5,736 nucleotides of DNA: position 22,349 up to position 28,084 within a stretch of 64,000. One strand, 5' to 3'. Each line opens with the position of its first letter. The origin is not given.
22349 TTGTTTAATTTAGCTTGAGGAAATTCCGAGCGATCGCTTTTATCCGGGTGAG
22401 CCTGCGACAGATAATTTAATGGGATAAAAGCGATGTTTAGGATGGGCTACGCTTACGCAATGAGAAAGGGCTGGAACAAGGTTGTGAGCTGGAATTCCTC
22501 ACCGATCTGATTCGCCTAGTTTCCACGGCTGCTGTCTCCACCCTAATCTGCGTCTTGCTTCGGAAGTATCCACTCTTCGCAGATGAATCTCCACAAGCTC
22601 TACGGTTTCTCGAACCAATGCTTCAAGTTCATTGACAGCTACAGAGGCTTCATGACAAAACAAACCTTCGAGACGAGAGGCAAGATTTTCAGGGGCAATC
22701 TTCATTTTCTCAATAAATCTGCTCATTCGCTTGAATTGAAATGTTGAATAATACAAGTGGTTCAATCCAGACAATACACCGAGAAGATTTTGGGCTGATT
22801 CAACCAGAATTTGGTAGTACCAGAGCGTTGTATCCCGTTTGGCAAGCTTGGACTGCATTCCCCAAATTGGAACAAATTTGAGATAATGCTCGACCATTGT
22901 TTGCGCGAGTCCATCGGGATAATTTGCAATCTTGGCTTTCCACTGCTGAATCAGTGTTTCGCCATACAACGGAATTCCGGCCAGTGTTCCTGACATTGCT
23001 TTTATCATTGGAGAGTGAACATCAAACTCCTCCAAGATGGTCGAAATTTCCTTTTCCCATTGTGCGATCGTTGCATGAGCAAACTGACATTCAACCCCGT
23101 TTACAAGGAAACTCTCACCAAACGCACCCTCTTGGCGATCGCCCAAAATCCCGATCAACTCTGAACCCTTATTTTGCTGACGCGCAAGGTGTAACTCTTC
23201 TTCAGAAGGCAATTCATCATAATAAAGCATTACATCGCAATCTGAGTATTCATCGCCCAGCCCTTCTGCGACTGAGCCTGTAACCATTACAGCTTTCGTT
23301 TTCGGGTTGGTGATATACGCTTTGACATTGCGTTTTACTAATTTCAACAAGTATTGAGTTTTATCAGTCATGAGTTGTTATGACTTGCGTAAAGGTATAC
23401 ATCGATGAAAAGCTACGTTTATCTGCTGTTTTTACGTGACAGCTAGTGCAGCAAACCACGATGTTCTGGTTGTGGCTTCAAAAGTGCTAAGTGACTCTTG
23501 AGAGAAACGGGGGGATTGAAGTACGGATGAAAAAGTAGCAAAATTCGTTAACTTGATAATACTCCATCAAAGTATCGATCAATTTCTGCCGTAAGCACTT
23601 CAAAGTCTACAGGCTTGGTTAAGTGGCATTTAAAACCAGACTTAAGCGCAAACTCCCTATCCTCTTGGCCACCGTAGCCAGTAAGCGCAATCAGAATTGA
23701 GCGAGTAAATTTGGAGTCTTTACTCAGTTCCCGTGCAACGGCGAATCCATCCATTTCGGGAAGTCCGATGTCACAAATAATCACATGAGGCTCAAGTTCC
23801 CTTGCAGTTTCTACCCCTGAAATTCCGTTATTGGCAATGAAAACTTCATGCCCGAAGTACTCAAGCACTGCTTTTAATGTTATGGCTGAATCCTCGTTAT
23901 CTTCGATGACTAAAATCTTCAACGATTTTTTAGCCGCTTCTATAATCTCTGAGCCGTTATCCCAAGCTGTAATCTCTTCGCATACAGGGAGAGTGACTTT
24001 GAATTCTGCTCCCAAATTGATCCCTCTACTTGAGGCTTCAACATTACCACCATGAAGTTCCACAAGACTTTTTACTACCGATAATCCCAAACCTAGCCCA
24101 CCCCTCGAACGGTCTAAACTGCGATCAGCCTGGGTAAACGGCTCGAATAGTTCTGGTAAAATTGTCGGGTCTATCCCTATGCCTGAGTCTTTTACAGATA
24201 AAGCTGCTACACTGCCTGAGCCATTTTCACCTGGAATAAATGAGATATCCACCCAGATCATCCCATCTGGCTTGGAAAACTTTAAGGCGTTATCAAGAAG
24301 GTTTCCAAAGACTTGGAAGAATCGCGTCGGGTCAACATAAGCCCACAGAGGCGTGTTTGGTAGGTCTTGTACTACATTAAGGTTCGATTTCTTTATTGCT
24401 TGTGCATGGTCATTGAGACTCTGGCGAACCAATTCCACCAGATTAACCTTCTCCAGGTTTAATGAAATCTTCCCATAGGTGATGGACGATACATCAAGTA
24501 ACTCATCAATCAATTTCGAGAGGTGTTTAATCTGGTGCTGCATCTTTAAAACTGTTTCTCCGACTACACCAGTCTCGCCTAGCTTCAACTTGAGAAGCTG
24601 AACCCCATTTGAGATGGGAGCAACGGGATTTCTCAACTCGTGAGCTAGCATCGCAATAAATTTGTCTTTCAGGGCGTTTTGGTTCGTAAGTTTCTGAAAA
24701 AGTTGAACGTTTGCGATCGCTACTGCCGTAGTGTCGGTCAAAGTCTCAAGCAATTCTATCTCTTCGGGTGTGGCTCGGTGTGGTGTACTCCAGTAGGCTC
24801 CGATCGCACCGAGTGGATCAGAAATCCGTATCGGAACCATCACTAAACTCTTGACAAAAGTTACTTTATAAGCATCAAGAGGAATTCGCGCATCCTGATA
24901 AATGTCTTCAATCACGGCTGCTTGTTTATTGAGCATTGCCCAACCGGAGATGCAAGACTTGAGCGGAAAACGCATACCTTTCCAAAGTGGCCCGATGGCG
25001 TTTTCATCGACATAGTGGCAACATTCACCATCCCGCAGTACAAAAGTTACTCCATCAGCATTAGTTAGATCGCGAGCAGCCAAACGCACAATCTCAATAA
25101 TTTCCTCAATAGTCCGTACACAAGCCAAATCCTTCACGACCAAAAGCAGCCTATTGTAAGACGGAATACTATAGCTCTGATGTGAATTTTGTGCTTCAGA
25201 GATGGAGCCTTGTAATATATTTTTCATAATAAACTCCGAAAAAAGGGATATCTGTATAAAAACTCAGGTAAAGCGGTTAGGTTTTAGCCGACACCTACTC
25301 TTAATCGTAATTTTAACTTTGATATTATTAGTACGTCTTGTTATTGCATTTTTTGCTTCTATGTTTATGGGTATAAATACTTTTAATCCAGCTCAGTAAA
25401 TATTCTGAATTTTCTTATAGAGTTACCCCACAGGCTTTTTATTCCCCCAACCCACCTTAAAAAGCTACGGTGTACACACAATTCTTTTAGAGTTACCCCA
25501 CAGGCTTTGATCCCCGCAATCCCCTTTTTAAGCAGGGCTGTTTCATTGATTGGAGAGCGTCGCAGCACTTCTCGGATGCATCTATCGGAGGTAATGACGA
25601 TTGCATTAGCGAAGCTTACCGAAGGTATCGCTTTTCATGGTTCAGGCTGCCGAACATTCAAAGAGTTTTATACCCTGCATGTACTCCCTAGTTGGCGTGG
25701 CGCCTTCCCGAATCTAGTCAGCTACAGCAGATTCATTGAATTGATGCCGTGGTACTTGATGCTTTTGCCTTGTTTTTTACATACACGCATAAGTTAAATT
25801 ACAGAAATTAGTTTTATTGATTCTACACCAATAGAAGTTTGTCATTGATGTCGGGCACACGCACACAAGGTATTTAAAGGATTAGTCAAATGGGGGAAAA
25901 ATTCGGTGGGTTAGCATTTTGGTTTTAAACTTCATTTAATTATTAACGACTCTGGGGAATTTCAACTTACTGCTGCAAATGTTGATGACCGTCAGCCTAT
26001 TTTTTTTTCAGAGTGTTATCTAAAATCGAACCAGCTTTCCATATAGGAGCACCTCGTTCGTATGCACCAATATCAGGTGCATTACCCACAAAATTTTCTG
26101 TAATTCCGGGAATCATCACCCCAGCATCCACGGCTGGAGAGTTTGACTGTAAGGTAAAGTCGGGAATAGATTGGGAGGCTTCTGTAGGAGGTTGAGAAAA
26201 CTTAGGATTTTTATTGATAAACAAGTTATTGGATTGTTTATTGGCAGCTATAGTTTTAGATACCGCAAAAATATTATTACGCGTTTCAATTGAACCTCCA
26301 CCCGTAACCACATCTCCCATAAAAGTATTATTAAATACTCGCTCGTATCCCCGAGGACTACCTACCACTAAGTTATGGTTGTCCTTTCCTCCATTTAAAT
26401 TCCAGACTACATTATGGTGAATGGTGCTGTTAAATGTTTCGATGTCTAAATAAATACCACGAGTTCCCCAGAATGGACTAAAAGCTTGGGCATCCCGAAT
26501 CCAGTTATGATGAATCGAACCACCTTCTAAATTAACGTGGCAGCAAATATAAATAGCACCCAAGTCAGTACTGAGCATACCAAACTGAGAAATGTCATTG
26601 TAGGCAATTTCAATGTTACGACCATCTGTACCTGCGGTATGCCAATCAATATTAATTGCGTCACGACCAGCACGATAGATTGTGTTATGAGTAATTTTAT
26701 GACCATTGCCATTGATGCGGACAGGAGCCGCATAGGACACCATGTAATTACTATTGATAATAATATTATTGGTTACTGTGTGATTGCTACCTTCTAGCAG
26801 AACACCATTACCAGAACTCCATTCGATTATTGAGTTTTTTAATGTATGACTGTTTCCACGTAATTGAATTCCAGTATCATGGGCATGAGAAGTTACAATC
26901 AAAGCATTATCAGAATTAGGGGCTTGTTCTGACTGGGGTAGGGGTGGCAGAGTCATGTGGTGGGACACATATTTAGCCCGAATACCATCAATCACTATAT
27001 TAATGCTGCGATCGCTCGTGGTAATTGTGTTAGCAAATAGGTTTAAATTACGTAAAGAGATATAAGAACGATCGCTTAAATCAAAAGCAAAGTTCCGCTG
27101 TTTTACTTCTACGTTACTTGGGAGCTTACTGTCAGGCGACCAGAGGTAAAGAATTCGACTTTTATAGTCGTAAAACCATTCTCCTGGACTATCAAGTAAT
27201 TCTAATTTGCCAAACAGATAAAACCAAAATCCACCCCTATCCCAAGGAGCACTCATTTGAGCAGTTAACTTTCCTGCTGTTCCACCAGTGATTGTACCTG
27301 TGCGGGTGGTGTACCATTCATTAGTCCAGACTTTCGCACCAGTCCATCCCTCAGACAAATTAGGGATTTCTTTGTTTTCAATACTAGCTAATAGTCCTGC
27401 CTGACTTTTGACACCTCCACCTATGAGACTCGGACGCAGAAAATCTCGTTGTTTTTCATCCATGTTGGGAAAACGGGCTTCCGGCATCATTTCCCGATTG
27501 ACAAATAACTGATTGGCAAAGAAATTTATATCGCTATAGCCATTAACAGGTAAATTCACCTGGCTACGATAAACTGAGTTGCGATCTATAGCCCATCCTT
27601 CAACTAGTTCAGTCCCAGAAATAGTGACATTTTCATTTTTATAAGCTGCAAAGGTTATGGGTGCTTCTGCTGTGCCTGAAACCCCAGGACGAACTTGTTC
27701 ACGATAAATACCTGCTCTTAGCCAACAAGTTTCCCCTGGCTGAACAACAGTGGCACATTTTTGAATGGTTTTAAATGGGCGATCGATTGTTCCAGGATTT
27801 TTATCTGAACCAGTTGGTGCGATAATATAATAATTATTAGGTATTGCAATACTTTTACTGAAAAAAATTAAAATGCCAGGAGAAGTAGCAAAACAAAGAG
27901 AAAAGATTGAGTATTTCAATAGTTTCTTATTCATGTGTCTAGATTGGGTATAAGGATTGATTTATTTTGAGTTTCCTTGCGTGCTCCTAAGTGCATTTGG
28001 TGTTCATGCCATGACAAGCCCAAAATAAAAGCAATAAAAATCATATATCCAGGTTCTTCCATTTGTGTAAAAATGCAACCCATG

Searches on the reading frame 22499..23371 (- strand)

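Call 38: search_protein_families(library=pfam, proteins=[window:22499-23371:-], max_evalue=0.0001)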
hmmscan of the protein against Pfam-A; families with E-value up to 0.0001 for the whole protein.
window:22499-23371:- (290 aa): 1 family
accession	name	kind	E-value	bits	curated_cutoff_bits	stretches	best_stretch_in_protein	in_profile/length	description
PF01909.29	NTP_transf_2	-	1.2e-05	26.1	21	1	25-72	14-64/93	Nucleotidyltransferase domain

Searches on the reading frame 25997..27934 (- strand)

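Call 34: search_protein_families(library=pfam, proteins=[window:25997-27934:-], max_evalue=0.001)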
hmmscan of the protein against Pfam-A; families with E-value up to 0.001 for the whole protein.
window:25997-27934:- (645 aa): 3 families
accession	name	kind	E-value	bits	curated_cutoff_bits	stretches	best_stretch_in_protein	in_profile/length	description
PF22842.2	Pel9A-like_beta_helix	-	1.1e-05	25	25.2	1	30-78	6-53/370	Pel9A-like, right handed beta helix region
PF21231.2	GH141_M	-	0.00015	22.1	27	1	238-265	127-154/156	GH141 insertion domain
PF07602.17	DUF1565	-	0.00032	20.5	20.3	0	41-142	2-92/257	Protein of unknown function (DUF1565)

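Call 63: search_protein_families(library=ncbifam, proteins=[window:25997-27934:-], max_evalue=0.00001)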
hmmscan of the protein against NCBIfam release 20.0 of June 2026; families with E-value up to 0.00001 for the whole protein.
window:25997-27934:- (645 aa): 2 families
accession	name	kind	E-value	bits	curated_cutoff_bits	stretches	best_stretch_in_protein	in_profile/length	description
NF041899.1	pec_ly_PelN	equivalog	8.9e-08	31.3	740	1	35-78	27-70/437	pectate lyase PelN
NF047854.1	LIC10774_subfam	equivalog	1.2e-07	31.1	380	1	29-142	54-159/358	LIC10774/LIC10365 family surface protein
